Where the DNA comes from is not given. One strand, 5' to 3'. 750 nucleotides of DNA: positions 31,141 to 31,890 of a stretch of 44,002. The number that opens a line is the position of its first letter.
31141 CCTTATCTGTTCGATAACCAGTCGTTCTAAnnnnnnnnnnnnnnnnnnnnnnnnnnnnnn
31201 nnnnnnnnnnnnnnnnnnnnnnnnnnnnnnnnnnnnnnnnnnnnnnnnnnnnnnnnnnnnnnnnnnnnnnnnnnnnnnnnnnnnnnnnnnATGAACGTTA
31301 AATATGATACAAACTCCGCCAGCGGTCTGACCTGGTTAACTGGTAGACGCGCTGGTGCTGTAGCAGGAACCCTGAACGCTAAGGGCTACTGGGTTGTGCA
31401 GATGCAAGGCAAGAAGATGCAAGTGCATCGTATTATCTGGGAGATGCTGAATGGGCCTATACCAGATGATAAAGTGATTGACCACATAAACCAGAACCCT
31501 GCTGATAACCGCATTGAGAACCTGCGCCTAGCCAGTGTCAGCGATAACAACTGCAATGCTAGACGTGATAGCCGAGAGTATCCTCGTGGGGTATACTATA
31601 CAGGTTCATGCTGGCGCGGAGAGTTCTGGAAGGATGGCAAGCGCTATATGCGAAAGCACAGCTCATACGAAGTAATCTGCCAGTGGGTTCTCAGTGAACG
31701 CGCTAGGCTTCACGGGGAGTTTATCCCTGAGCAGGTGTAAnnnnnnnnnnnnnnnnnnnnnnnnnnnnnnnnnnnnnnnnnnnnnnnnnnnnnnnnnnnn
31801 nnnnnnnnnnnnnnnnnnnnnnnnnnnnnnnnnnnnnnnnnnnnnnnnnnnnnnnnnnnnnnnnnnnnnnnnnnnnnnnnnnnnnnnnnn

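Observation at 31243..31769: HNH endonuclease gene inserted into the repeat array, flanked by a 15-bp direct repeat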

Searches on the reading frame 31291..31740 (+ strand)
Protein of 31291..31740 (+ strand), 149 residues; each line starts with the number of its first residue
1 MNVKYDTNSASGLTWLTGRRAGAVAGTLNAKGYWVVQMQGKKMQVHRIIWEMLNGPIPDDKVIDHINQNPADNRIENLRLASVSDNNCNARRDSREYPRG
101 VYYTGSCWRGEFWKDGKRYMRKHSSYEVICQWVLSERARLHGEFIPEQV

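Call 13: search_protein_families(library=pfam, proteins=[window:31291-31740:+], max_evalue=0.01)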
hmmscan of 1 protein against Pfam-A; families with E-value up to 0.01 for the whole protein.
window:31291-31740:+ (149 aa): 1 family
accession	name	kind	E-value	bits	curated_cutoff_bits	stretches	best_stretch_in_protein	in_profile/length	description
PF13392.12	HNH_3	-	1.1e-19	70.2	24.8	1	45-87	3-45/46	HNH endonuclease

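Call 14: search_dna_similar(query=window:31291-31737:+, collection=phages, mode=protein, max_rows=40)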
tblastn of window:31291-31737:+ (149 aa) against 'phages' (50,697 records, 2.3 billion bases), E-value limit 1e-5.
Records with a match: 2697; places in all: 4076; records where one place covers at least 80% of the query: 952.
Best place of each record, by identity: 60-80% 27; <60% 2670.
By first word of the organism name: Salmonella 659; Klebsiella 558; Escherichia 557; Vibrio 137; Acinetobacter 92; Pectobacterium 69; Pseudomonas 64; Yersinia 54; Erwinia 41; Shigella 40; and 70 more.
By host as written in the record: - 423; Klebsiella pneumoniae 266; Escherichia coli 196; Salmonella enterica 84; Salmonella enterica subsp. enterica serovar Typhimurium 60; Salmonella sp. 60; Salmonella enterica subsp. enterica serovar Enteritidis 57; Salmonella enterica subsp. enterica serovar Enteritidis PT1 47; and 598 more.
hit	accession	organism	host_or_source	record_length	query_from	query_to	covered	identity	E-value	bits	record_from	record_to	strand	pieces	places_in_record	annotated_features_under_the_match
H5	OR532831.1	Klebsiella phage RCIP0037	Klebsiella pneumoniae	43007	1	149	100%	73.8%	4e-74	245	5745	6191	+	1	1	hypothetical protein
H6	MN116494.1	Klebsiella phage vB_KpnP_Bp5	Klebsiella pneumoniae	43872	1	149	100%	73.2%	1e-73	243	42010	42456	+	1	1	putative HNH endonuclease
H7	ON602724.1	Klebsiella phage VLCpiA1o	Klebsiella pneumoniae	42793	1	149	100%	73.2%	2e-73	243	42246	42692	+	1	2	HNH endonuclease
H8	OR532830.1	Klebsiella phage RCIP0036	Klebsiella pneumoniae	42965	1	149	100%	73.2%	2e-73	243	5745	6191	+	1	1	hypothetical protein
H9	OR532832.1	Klebsiella phage RCIP0038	Klebsiella pneumoniae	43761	1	149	100%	73.2%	2e-73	243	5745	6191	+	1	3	hypothetical protein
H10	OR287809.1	Klebsiella phage SAA231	Klebsiella pneumoniae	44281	1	149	100%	73.2%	3e-73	243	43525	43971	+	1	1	putative HNH endonuclease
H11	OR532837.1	Klebsiella phage RCIP0043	Klebsiella pneumoniae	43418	1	149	100%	73.2%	4e-73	242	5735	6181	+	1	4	hypothetical protein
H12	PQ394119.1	Klebsiella phage Henu2_3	Klebsiella pneumoniae ATCC 700603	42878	1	149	100%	72.5%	2e-72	240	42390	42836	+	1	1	putative HNH endonuclease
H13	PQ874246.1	Klebsiella phage vB_KpnP_IME323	Klebsiella pneumoniae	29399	1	149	100%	72.5%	2e-72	240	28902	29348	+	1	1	homing endonuclease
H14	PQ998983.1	Klebsiella phage vB_KpnP_IME323-1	Klebsiella pneumoniae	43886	1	149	100%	72.5%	2e-72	240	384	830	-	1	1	hypothetical protein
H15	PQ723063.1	Drulisvirus sp. 'cayetanensis'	Aqua eleuntes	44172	1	149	100%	72.5%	3e-72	239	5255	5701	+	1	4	record has no annotation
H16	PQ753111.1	Klebsiella phage vB_KpP_JKT6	Klebsiella pneumoniae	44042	1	149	100%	71.8%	1e-72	241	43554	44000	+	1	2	HNH endonuclease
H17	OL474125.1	Klebsiella phage BUCT86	Klebsiella sp.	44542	1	149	100%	71.8%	1e-71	238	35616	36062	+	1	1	putative HNH endonuclease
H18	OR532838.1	Klebsiella phage RCIP0044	Klebsiella pneumoniae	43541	1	149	100%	71.8%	2e-71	237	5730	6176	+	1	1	hypothetical protein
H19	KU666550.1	Klebsiella phage KpV71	Klebsiella pneumoniae B-7850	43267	2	149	99%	71.6%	1e-70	235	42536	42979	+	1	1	putative HNH endonuclease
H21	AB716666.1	Klebsiella phage NTUH-K2044-K1-1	-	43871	1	149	100%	71.1%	4e-72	239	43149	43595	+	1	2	putative HNH endonuclease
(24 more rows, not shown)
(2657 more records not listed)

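Call 15: get_annotated_region(hit=H21, flank=1200)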
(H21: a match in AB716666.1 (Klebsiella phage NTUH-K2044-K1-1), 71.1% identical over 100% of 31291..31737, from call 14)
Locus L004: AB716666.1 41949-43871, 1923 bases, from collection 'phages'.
description: Klebsiella phage NTUH-K2044-K1-1 DNA, complete genome.
organism: Klebsiella phage NTUH-K2044-K1-1 (NCBI taxid 1194091)
taxonomy: Viruses; Duplodnaviria; Heunggongvirae; Uroviricota; Caudoviricetes; Autographiviridae; Slopekvirinae; Drulisvirus; Drulisvirus K244
host: -; source: -; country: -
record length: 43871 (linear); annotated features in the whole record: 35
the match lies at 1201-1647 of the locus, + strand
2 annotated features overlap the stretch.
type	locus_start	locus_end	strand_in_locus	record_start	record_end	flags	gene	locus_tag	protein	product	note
CDS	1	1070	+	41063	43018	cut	-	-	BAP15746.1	hypothetical protein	ORF34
CDS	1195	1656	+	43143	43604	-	-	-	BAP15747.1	putative HNH endonuclease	ORF35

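Call 16: get_annotated_region(hit=H19, flank=1200)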
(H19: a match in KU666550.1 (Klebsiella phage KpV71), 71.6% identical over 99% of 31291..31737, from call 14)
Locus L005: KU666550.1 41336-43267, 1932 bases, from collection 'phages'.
description: Klebsiella phage KpV71, complete genome.
organism: Klebsiella phage KpV71 (NCBI taxid 1796998)
taxonomy: Viruses; Duplodnaviria; Heunggongvirae; Uroviricota; Caudoviricetes; Autographiviridae; Slopekvirinae; Drulisvirus; Drulisvirus KpV71
host: Klebsiella pneumoniae B-7850; source: sewage; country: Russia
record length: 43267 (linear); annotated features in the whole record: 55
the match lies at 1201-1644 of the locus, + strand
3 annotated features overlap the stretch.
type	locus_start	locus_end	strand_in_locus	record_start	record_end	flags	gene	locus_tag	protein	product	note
CDS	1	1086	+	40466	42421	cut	-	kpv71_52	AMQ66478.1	hypothetical protein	-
CDS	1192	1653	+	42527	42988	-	-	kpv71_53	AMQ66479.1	putative HNH endonuclease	-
repeat_region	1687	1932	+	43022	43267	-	-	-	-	long_terminal_repeat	-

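Call 17: get_annotated_region(hit=H5, flank=1500)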
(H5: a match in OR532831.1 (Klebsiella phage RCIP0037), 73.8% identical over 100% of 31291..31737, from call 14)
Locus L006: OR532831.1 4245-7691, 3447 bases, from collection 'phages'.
description: Klebsiella phage RCIP0037, complete genome.
organism: Klebsiella phage RCIP0037 (NCBI taxid 3094205)
taxonomy: Viruses
host: Klebsiella pneumoniae; source: sewage; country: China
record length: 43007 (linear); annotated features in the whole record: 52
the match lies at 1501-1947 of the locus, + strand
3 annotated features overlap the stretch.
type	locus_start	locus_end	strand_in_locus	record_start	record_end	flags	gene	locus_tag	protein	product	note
CDS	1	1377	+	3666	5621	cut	-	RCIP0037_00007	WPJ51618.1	hypothetical protein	-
CDS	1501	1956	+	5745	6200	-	-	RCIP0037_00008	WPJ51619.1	hypothetical protein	-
CDS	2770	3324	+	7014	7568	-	-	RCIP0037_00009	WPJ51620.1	hypothetical protein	-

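Call 29: find_related_loci(query=window:31291-31737:+, collection=viral_contigs, flank=2500)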
Query window:31291-31737:+ (149 aa) in viral_contigs; peptide patterns used: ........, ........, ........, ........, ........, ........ (x = any residue, [..] = any of these).
13 stretches matched a pattern; 12 encode a relative of the query (tblastn E <= 1e-3); 12 distinct loci.
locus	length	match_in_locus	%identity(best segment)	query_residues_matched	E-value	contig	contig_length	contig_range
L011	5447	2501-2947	73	1-149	8e-78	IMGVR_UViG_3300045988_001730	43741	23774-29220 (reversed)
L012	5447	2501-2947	73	1-149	8e-78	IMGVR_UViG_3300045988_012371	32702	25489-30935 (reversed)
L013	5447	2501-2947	73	1-149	2e-77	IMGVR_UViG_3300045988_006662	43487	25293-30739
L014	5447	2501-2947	71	1-149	1e-76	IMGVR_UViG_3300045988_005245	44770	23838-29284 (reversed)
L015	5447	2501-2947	72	1-149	5e-76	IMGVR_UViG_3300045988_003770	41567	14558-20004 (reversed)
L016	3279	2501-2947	72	1-149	5e-76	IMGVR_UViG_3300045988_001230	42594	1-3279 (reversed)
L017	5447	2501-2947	70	1-149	6e-76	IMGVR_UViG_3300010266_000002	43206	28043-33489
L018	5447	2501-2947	72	1-149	6e-76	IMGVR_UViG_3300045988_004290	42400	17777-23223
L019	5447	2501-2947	72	1-149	6e-76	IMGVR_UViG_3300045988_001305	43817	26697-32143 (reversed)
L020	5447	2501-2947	72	1-149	6e-76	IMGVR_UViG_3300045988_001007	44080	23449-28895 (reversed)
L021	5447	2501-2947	71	1-149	6e-75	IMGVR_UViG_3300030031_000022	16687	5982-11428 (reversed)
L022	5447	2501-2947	72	1-149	1e-76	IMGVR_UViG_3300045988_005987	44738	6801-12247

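Call 59: search_protein_families(library=pfam, proteins=[window:31291-31740:+], max_evalue=10)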
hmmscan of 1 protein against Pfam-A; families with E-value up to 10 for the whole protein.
window:31291-31740:+ (149 aa): 4 families
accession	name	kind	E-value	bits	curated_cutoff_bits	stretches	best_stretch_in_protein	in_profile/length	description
PF13392.12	HNH_3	-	1.1e-19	70.2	24.8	1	45-87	3-45/46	HNH endonuclease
PF21268.3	Helic-prim_T7_N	-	0.11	13.1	27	1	31-45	19-33/59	Bacteriophage T7 DNA helicase/primase, N-terminal a+b fold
PF10090.15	HPTransfase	-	0.11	12.7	22.9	1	28-60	60-92/123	Histidine phosphotransferase C-terminal domain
PF20297.4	MSSS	-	0.19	11.8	26.8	1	29-46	21-38/42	MutS2 and Smr-associated SH3 domain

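Call 60: search_solved_structures(query=window:31291-31737:+, max_evalue=1, show_alignments=1)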
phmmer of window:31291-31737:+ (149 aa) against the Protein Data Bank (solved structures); distinct sequences matched with E-value up to 1: 0.

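Call 61: find_homologous_proteins(query=window:31291-31737:+, max_evalue=1e-20)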
Query window:31291-31737:+ (149 aa): 19 proteins with E <= 1e-20 among 81 candidates.
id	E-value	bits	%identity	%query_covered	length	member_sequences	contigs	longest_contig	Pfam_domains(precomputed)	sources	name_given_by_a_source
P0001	2.3e-95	335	95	100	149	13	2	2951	PF13392.13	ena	-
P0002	7.4e-75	268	72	100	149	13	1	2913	PF13392.13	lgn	-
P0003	2.1e-73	263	72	100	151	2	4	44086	PF13392.13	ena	-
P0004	2.2e-73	263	73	100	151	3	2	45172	PF13392.13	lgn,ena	-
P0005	2.7e-72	260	72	100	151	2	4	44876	PF13392.13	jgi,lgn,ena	jgi:hypothetical protein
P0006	2.7e-72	260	71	100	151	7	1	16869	PF13392.13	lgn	-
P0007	2.8e-71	256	71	100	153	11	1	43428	PF13392.13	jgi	jgi:hypothetical protein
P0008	2.9e-71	256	72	100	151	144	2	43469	PF13392.13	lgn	-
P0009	2.0e-70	254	70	100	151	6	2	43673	PF13392.13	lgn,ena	-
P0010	8.0e-70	252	69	100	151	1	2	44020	PF13392.13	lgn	-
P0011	1.3e-69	251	68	100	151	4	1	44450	PF13392.13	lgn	-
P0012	1.4e-69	251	68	100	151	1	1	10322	PF13392.13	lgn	-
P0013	1.8e-68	247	70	100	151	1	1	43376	PF13392.13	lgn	-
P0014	7.2e-50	187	54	95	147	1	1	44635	PF13392.13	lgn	-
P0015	1.2e-43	167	72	68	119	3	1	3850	PF13392.13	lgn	-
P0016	8.5e-42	161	70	67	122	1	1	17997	PF13392.13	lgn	-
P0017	5.2e-22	96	43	93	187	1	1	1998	PF13392.13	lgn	-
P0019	2.0e-21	94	41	64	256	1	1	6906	PF13392.13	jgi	jgi:hypothetical protein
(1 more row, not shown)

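Call 62: find_encoding_contigs(protein=P0001, flank=3000, max_places=6)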
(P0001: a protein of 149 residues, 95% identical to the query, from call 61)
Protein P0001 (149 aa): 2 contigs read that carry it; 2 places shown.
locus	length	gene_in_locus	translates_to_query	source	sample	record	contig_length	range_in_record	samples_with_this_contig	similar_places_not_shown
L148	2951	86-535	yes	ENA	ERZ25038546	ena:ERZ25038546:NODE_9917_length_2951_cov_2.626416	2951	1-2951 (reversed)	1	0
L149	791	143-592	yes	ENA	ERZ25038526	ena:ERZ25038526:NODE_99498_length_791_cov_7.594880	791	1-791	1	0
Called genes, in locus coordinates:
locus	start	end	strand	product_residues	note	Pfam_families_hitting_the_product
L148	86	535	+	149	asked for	PF13392:HNH_3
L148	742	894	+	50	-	-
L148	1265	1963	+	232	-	-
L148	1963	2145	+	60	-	-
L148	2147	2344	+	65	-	-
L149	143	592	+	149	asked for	PF13392:HNH_3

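Call 63: find_encoding_contigs(protein=P0014, flank=3000, max_places=3)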
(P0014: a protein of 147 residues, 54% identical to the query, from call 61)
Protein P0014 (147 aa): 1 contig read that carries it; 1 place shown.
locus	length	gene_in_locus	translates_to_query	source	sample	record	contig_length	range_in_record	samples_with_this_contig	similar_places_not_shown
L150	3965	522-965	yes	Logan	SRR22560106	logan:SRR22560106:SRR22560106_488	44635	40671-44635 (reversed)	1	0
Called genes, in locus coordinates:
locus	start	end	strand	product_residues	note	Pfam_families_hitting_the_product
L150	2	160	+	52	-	?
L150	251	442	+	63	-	-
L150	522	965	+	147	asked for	PF13392:HNH_3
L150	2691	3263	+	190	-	-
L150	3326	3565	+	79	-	-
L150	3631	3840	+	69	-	-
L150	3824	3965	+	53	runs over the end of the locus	-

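Call 64: find_encoding_contigs(protein=window:31291-31740:+, flank=3000, max_places=6)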
Protein window:31291-31740:+ (149 aa): 4 contigs read that carry it; 1 place shown.
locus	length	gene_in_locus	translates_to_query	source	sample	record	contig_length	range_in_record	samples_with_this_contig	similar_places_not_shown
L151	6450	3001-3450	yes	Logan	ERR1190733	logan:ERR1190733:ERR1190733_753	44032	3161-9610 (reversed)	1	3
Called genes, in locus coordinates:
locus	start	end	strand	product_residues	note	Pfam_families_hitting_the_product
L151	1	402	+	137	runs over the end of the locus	-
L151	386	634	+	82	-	-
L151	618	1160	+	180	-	PF00959:Phage_lysozyme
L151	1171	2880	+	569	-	PF27114:Phage_tail_beta, PF13229:Beta_helix (weak)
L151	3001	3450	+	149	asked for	PF13392:HNH_3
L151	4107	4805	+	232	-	-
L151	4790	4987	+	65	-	-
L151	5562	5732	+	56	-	-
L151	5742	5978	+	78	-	-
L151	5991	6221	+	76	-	PF23907:DUF7249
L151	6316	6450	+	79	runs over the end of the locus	-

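Call 85: predict_structure(alignment_id=A2)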
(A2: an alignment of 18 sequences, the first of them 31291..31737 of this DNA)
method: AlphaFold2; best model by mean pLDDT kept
length: 149 residues; sequences in the alignment: 18
mean_pLDDT: 87.5   pTM: 0.68
mean pLDDT of the five models: 87.5, 84.6, 84.0, 83.8, 78.0
residues with pLDDT >= 90: 95; 70-90: 40; 50-70: 9; < 50: 5
segments of 3 or more residues with pLDDT < 50: 145-149
pLDDT, mean of each block of 10 residues (from residue 1): 92 94 95 92 95 93 90 93 82 73 93 88 95 87 45
secondary structure, 60 per line:
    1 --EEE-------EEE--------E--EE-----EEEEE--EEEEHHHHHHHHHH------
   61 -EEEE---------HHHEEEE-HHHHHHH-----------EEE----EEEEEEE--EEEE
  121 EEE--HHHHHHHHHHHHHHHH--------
elements in order: E3-5 E13-15 E34-38 E41-44 H45-54 E62-65 E78-81 H83-89 E101-103 E108-114 E117-123 H126-141

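Call 87: fold_search(model_id=the predicted structure, library=pdb)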
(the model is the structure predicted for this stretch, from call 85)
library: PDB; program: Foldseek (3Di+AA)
matches with E <= 10: 332; with E <= 0.001: 0
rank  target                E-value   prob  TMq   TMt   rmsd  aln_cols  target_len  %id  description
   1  1u3e_M                1.7e-02  1.00  0.40  0.34   5.2        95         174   22  DNA binding and cleavage by the HNH homing endonuclease I-HmuI (released 2004-08-31)
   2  1evw_A                9.9e-02  0.60  0.33  0.31  10.8       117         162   13  L116A MUTANT OF THE HOMING ENDONUCLEASE I-PPOI COMPLEXED TO HOMING SITE DNA. (released 2000-08-03)
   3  9g6k_Lk               2.2e-01  0.16  0.22  0.19  17.6       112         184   11  LSU structure derived from the LSU sample of the mitoribosome from T. gondii. (released 2024-12-11)
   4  9hqv_Yn               2.5e-01  0.77  0.23  0.17   2.8        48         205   21  Cryo-EM structure of the small subunit of the mitochondrial ribosome from Toxoplasma gondii (released 2025-06-11)
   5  9i05_XH               2.7e-01  0.77  0.24  0.21   4.1        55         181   18  Cryo-EM structure of the large subunit of the mitochondrial ribosome from Toxoplasma gondii (released 2025-06-11)
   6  2o6m_A                3.0e-01  0.47  0.34  0.31   9.5       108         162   13  H98Q mutant of the homing endonuclease I-PPOI complexed with DNA (released 2007-10-30)
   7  1cyq_A                3.9e-01  0.41  0.28  0.26   5.7        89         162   15  INTRON ENCODED HOMING ENDONUCLEASE I-PPOI (H98A)/DNA HOMING SITE COMPLEX (released 1999-11-19)
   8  3igm_B                4.2e-01  0.35  0.17  0.38  15.2        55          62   18  A 2.2A crystal structure of the AP2 domain of PF14_0633 from P. falciparum, bound as a domain-swapped dimer to its cog (released 2009-11-10)
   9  9g6k_LG               4.7e-01  0.54  0.25  0.25   4.1        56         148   18  LSU structure derived from the LSU sample of the mitoribosome from T. gondii. (released 2024-12-11)
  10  1a74_A                4.7e-01  0.41  0.34  0.32   9.3       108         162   15  I-PPOL HOMING ENDONUCLEASE/DNA COMPLEX (released 1998-06-22)
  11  9i05_Xn               4.7e-01  0.13  0.23  0.19  17.6       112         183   11  Cryo-EM structure of the large subunit of the mitochondrial ribosome from Toxoplasma gondii (released 2025-06-11)
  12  7et4_J                5.0e-01  0.92  0.30  0.42   3.3        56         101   14  Crystal structure of Arabidopsis TEM1 AP2 domain (released 2021-09-15)
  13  3igm_A                6.1e-01  0.33  0.18  0.43  12.4        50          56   26  A 2.2A crystal structure of the AP2 domain of PF14_0633 from P. falciparum, bound as a domain-swapped dimer to its cog (released 2009-11-10)
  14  1wtv_A                6.1e-01  0.14  0.17  0.32  13.3        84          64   15  Hyperthermophile chromosomal protein SAC7D single mutant M29A in complex with DNA GTAATTAC (released 2005-02-22)
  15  1sap                  7.3e-01  0.33  0.18  0.34   7.0        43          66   19  HYPERTHERMOPHILE PROTEIN, RELAXATION MATRIX REFINEMENT STRUCTURE (released 1995-09-15)
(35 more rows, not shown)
